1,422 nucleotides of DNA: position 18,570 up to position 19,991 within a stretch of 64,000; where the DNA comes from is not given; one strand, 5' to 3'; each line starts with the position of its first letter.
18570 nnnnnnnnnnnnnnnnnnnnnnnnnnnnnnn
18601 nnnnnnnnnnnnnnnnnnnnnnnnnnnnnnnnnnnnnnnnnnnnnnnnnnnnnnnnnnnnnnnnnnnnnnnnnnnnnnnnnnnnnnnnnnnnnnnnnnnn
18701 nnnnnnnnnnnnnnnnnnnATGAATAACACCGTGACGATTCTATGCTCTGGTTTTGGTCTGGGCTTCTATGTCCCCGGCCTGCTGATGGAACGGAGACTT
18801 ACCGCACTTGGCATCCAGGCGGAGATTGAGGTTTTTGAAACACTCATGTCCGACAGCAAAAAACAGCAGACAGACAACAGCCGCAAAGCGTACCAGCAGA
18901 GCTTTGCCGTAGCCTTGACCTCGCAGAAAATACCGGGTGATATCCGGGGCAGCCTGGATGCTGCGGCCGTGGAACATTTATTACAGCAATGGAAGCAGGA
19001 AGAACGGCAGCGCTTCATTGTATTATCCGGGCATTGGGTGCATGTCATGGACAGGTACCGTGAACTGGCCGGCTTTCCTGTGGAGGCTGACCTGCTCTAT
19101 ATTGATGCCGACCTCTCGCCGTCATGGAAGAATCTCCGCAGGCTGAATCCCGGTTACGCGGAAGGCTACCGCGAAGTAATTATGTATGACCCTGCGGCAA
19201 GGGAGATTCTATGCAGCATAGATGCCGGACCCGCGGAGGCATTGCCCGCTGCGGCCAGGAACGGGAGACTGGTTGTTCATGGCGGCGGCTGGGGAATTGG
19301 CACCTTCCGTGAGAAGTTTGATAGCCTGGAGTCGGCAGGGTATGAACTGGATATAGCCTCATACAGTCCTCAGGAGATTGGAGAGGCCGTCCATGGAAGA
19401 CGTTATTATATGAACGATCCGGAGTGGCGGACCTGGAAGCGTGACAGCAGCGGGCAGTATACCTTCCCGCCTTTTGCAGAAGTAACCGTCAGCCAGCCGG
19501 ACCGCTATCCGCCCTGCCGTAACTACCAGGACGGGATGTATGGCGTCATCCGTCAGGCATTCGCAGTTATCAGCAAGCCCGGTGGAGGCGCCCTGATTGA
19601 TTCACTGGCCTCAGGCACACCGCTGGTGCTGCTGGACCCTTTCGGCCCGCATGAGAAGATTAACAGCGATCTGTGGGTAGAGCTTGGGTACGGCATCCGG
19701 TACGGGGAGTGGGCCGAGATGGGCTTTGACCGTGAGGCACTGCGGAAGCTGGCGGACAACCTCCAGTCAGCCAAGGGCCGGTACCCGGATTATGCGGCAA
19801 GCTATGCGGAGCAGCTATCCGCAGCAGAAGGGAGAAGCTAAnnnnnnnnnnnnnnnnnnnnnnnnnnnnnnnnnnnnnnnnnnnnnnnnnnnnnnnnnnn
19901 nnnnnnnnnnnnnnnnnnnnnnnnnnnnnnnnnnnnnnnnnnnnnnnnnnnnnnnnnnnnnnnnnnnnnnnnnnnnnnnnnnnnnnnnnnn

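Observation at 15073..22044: Cryptic carrier-protein-centred biosynthetic operon: ACP, ATP-grasp, GT28-like glycosyltransferase, radical SAM/SPASM and Gfo/Idh/MocA oxidoreductase, divergent from AraC plus a BtrH_N-like transferase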

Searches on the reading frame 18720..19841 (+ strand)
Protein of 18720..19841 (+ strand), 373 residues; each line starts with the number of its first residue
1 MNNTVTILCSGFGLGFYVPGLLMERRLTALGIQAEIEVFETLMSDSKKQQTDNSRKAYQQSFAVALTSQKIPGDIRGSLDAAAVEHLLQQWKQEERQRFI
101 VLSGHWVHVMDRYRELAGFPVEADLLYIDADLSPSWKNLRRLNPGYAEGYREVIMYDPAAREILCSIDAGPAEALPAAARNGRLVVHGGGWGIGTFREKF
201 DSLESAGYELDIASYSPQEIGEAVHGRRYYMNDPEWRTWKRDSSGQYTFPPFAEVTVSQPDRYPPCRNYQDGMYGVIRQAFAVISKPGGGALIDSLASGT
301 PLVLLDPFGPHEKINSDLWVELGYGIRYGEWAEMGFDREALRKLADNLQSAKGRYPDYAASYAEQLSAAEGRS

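Call 3: search_protein_families(library=pfam, proteins=[window:18720-19841:+], max_evalue=0.01)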
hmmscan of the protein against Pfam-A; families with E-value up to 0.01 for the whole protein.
window:18720-19841:+ (373 aa): 0 families

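Call 4: search_protein_families(library=ncbifam, proteins=[window:18720-19841:+], max_evalue=0.01)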
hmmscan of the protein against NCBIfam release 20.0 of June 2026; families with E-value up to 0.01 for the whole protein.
window:18720-19841:+ (373 aa): 0 families

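Call 6: search_solved_structures(query=window:18720-19841:+, max_evalue=10, show_alignments=2)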
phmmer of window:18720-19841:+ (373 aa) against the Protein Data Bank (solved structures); distinct sequences matched with E-value up to 10: 6.
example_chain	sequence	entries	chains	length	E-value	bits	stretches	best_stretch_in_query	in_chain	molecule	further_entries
9wde_A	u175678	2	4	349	0.045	15.8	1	276-333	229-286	Processive diacylglycerol beta-glucosyltransferase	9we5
3ia7_A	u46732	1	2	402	0.069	15.2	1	274-346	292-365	CalG4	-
4amb_A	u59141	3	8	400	0.13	14.3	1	278-347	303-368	SNOGD | GLYCOSYL TRANSFERASE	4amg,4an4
2ks6_A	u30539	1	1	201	0.98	11.4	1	272-324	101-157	UDP-N-acetylglucosamine transferase subunit ALG13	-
2jzc_A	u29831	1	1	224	1.2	11.1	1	272-324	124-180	UDP-N-acetylglucosamine transferase subunit ALG13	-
6pnt_A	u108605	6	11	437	1.5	10.8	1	283-331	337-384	UDP-glycosyltransferase 202A2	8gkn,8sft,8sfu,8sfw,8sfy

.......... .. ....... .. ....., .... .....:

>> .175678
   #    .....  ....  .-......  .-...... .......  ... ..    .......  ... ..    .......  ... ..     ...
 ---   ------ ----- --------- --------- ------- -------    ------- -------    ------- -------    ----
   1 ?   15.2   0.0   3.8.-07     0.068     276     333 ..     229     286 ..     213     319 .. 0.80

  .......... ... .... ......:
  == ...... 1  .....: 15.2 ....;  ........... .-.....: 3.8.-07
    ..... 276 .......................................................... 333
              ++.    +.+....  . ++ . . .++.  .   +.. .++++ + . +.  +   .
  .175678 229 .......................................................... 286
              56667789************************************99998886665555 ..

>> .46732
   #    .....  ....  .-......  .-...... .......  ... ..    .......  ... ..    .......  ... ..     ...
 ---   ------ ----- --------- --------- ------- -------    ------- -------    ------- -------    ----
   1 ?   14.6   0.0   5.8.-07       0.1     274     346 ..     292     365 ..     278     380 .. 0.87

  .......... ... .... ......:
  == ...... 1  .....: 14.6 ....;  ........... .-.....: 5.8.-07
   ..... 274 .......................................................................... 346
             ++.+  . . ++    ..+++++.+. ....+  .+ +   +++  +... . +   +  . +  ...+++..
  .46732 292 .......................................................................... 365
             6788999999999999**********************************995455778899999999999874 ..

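Call 37: find_homologous_proteins(query=window:18720-19841:+, max_evalue=0.001)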
Query window:18720-19841:+ (373 aa): 284 proteins with E <= 0.001 among 8000 candidates; the best 120 are listed.
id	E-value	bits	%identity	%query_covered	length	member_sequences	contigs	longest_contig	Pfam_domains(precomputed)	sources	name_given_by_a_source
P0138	2.4e-244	828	96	100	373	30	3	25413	-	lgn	-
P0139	1.2e-215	734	84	100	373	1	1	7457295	-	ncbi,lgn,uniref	ncbi:UDP-glucuronosyltransferase [Paenibacillus sp. FSL K6-1217]|uniref:UDP-glucuronosyltransferase 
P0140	1.5e-215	733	85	100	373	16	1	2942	-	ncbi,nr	ncbi:hypothetical protein AMQ83_34420 [Paenibacillus riograndensis]|nr:hypothetical protein AMQ83_34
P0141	6.7e-214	728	85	100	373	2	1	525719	-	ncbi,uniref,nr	ncbi:UDP-glucuronosyltransferase [Paenibacillus tritici]|uniref:UDP-glucuronosyltransferase n=1 Tax=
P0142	4.9e-210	715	83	100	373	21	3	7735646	-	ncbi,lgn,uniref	ncbi:UDP-glucuronosyltransferase [Paenibacillus sp. FSL P2-0089]|uniref:UDP-glucuronosyltransferase 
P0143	9.9e-210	714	83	100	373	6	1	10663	-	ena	-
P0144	2.5e-207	706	82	100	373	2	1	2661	-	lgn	-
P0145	6.3e-206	702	81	100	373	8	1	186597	-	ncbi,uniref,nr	ncbi:UDP-glucuronosyltransferase [Paenibacillus piscarius]|uniref:UDP-glucuronosyltransferase n=1 Ta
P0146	3.9e-198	676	80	99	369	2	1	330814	-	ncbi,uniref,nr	ncbi:UDP-glucuronosyltransferase [Paenibacillus sp. S150]|uniref:UDP-glucuronosyltransferase n=1 Tax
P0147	1.5e-183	628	73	100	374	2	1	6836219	-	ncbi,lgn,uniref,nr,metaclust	ncbi:hypothetical protein [Paenibacillus sp. HW567]|uniref:hypothetical protein n=1 Tax=Paenibacillu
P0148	3.2e-183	627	72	100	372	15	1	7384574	-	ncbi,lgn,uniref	ncbi:UDP-glucuronosyltransferase [Paenibacillus sp. FSL L8-0463]|uniref:UDP-glucuronosyltransferase 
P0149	2.6e-167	575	67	100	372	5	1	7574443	-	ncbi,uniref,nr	ncbi:UDP-glucuronosyltransferase [Paenibacillus oralis]|uniref:UDP-glucuronosyltransferase n=1 Tax=P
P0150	1.4e-137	477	56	100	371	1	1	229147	-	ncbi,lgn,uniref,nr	ncbi:UDP-glucuronosyltransferase [Paenibacillus prosopidis]|uniref:UDP-glucuronosyltransferase n=1 T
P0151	2.6e-129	449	53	100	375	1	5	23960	-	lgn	-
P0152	5.0e-128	445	54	100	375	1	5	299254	-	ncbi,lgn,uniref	ncbi:UDP-glucuronosyltransferase [Paenibacillus sp. NRS-1782]|uniref:UDP-glucuronosyltransferase n=1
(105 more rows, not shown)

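Call 40: search_solved_structures(query=A4, max_evalue=1, show_alignments=2)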
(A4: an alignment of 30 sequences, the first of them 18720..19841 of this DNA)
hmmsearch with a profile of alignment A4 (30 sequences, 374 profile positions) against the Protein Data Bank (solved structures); distinct sequences matched with E-value up to 1: 5.
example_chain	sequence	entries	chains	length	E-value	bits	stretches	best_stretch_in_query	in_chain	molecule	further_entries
9wde_A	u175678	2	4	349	5e-06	28.9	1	270-357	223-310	Processive diacylglycerol beta-glucosyltransferase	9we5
4amb_A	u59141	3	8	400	0.28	13.3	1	278-328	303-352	SNOGD | GLYCOSYL TRANSFERASE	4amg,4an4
6pnt_A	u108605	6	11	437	0.4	12.8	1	282-350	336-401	UDP-glycosyltransferase 202A2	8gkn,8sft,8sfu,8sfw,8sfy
7ak5_R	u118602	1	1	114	0.92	11.6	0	132-195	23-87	NADH dehydrogenase [ubiquinone] iron-sulfur protein 6, mitochondrial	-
6g2j_R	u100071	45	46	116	0.96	11.5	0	132-195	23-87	NADH dehydrogenase [ubiquinone] iron-sulfur protein 6, mitochondrial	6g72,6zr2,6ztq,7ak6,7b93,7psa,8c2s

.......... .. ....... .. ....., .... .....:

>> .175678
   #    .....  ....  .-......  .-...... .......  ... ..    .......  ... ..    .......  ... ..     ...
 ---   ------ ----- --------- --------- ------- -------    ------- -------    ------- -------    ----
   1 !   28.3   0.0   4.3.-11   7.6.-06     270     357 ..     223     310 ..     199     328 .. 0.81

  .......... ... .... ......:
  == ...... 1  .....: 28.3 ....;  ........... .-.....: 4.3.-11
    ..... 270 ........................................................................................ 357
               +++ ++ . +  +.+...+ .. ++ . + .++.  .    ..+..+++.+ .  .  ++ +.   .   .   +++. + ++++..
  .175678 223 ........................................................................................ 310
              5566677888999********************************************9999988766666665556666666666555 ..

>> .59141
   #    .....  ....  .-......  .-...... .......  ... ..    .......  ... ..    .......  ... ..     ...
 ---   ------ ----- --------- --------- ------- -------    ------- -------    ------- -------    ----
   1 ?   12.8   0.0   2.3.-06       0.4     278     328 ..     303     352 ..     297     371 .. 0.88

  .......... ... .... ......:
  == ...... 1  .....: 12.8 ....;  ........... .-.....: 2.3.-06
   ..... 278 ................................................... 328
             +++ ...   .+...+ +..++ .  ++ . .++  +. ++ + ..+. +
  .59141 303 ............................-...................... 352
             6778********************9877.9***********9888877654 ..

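Call 56: predict_structure(alignment_id=A4)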
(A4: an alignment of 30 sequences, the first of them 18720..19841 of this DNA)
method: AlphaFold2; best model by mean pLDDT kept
length: 373 residues; sequences in the alignment: 30
mean_pLDDT: 89.1   pTM: 0.89
mean pLDDT of the five models: 89.1, 88.9, 87.6, 87.1, 86.9
residues with pLDDT >= 90: 250; 70-90: 92; 50-70: 29; < 50: 2
segments of 3 or more residues with pLDDT < 50: none
pLDDT, mean of each block of 10 residues (from residue 1): 88 83 96 95 87 71 57 72 96 96 94 95 95 89 92 94 93 90 85 67 94 88 89 90 92 85 89 95 93 95 89 93 97 97 96 92 91 73
secondary structure, 60 per line:
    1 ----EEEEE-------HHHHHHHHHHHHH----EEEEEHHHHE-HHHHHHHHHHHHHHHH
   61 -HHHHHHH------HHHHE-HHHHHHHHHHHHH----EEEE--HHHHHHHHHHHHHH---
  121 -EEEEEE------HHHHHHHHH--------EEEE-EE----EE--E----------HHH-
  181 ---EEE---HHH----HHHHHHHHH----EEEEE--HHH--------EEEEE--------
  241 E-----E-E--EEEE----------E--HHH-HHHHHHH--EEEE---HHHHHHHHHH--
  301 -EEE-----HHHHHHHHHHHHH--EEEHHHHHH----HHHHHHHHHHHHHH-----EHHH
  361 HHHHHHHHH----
elements in order: E5-9 H17-29 E34-38 H39-42 H45-60 H62-68 H75-78 H81-93 E98-101 H104-117 E122-127 H134-142 E151-154 E184-186 H197-205 E210-214 E228-232 E252-255 H273-279 E282-285 H289-298 E302-304 H310-322 E325-327 H328-333 H338-351 H358-369

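Call 58: fold_search(model_id=the predicted structure, library=pdb)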
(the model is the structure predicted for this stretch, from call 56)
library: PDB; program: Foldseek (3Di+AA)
matches with E <= 10: 1363; with E <= 0.001: 330
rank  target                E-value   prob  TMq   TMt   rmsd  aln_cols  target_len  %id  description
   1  3oti_A                8.2e-10  1.00  0.61  0.60   6.2       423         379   13  Crystal Structure of CalG3, Calicheamicin Glycostyltransferase, TDP and calicheamicin T0 bound form (released 2010-12-15)
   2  4an4_B                1.7e-09  1.00  0.55  0.56   7.2       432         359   13  Crystal structure of the glycosyltransferase SnogD from Streptomyces nogalater (released 2012-09-05)
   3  4an4_A                2.3e-09  1.00  0.56  0.58   7.4       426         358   14  Crystal structure of the glycosyltransferase SnogD from Streptomyces nogalater (released 2012-09-05)
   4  3uyl_B                2.6e-09  1.00  0.47  0.47  11.2       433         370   14  Spinosyn Rhamnosyltransferase SpnG complexed with thymidine diphosphate (released 2012-02-15)
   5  4amg_A                3.5e-09  1.00  0.57  0.58   6.8       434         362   16  Crystal structure of the glycosyltransferase SnogD from Streptomyces nogalater (released 2012-09-05)
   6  3oth_B                3.7e-09  1.00  0.60  0.58   6.3       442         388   13  Crystal Structure of CalG1, Calicheamicin Glycostyltransferase, TDP and calicheamicin alpha3I bound form (released 2010-12-15)
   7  3otg                  3.7e-09  1.00  0.54  0.52   7.9       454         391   12  Crystal Structure of CalG1, Calicheamicin Glycostyltransferase, TDP bound form (released 2010-12-15)
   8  3oth_A                4.2e-09  1.00  0.55  0.52   7.1       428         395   12  Crystal Structure of CalG1, Calicheamicin Glycostyltransferase, TDP and calicheamicin alpha3I bound form (released 2010-12-15)
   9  3ia7_A                4.2e-09  1.00  0.44  0.42   9.1       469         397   14  Crystal Structure of CalG4, the Calicheamicin Glycosyltransferase (released 2010-06-02)
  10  7d1i_A                7.6e-09  1.00  0.52  0.55  11.2       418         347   12  Crystal structure of acinetobacter baumannii MurG (released 2021-07-14)
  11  4amg_B                7.6e-09  1.00  0.54  0.55   9.0       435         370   15  Crystal structure of the glycosyltransferase SnogD from Streptomyces nogalater (released 2012-09-05)
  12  3uyk_A                8.1e-09  1.00  0.49  0.49  10.1       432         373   14  Spinosyn Rhamnosyltransferase SpnG complexed with spinosyn aglycone (released 2012-02-15)
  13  7vlb_A                1.2e-08  1.00  0.55  0.53   7.6       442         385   12  Crystal structure of UGT109A1 from Bacillus (released 2022-10-05)
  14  3tsa_A                1.2e-08  1.00  0.49  0.49   9.9       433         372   14  Spinosyn Rhamnosyltransferase SpnG (released 2012-02-15)
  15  4an4_D                1.4e-08  1.00  0.52  0.55   7.7       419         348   14  Crystal structure of the glycosyltransferase SnogD from Streptomyces nogalater (released 2012-09-05)
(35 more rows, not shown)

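Call 64: search_protein_families(library=pfam, alignment_id=A4, max_evalue=0.1)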
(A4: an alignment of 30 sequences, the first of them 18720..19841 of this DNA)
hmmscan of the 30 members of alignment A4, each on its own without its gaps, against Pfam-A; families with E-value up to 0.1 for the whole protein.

A. member 1, window:18720-19841:+ (373 aa): 1 family
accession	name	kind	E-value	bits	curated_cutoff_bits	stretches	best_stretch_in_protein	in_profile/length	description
PF20572.3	DUF6781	-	0.02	15.2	27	1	34-117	117-200/213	Family of unknown function (DUF6781)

B. families by the number of members that match (of 30 scanned): 9 families
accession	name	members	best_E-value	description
PF04101.22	Glyco_tran_28_C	12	0.00021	Glycosyltransferase family 28 C-terminal domain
PF20572.3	DUF6781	1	0.02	Family of unknown function (DUF6781)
PF21539.2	Med15_C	1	0.026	ARC105/Med15 mediator subunit C-terminal domain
PF20098.4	DUF6488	1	0.031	Family of unknown function (DUF6488)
PF06445.20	GyrI-like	1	0.043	GyrI-like small molecule binding domain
PF13579.12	Glyco_trans_4_4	1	0.056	Glycosyl transferase 4-like domain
PF06722.18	EryCIII-like_C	1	0.061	Erythromycin biosynthesis protein CIII-like, C-terminal domain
PF09819.14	ABC_cobalt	1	0.067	ABC-type cobalt transport system, permease component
PF12138.14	Spherulin4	1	0.07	Spherulation-specific family 4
